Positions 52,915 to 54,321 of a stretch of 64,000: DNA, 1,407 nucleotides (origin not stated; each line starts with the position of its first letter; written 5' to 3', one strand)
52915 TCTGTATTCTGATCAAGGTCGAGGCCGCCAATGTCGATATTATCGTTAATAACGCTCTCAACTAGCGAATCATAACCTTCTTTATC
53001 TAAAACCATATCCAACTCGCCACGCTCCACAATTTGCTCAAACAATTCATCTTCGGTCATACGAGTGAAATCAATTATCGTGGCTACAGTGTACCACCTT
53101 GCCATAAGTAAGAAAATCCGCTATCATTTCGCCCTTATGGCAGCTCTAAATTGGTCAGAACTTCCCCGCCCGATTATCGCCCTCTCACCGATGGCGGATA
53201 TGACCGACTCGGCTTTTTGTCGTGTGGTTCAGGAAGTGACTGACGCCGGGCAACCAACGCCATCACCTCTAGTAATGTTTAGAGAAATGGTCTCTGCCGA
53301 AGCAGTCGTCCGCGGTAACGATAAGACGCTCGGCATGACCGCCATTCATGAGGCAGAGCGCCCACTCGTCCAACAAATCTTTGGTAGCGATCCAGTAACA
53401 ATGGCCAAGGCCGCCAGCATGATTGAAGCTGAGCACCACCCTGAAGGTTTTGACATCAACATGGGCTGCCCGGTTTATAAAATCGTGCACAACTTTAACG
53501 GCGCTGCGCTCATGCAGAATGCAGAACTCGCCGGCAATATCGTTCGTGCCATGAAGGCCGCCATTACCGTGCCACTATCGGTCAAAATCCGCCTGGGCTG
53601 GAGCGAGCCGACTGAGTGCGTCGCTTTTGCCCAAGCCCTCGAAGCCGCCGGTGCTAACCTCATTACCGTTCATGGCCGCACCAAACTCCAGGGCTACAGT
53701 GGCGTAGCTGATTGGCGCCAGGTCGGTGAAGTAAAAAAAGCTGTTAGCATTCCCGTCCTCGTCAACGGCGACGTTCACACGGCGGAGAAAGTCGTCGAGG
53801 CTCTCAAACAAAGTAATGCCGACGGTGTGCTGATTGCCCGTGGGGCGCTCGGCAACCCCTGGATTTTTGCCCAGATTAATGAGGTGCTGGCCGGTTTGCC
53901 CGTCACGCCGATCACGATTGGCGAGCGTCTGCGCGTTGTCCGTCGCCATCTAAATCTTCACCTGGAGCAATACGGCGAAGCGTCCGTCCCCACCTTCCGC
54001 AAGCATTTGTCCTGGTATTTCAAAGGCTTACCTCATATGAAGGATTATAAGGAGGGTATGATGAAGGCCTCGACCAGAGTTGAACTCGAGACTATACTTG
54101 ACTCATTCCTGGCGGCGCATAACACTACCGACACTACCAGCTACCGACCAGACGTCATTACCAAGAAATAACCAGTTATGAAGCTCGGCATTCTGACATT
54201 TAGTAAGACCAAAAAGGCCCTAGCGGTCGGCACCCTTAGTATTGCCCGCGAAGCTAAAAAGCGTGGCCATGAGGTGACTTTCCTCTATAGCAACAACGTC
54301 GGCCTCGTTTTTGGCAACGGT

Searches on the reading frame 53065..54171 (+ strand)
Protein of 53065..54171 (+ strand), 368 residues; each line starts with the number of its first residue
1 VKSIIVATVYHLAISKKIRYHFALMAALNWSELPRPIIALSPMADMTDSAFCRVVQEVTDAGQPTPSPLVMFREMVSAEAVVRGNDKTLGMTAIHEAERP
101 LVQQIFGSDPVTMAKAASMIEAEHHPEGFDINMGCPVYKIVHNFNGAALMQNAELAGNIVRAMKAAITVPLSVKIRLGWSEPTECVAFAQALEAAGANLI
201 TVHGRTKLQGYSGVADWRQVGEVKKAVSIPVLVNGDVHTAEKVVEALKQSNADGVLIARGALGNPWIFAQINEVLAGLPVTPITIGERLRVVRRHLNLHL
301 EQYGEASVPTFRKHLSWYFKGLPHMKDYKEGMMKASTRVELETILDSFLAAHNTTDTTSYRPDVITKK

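Call 5: search_protein_families(library=pfam, proteins=[window:53065-54171:+], max_evalue=0.01)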
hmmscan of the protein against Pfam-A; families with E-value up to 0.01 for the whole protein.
window:53065-54171:+ (368 aa): 2 families
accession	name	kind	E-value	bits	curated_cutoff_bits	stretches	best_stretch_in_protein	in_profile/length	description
PF01207.24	Dus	-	2.4e-81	273.7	20.4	1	40-346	2-303/311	Dihydrouridine synthase (Dus)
PF00977.27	His_biosynth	-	0.0019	18.2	23.6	1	148-259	104-220/228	Histidine biosynthesis protein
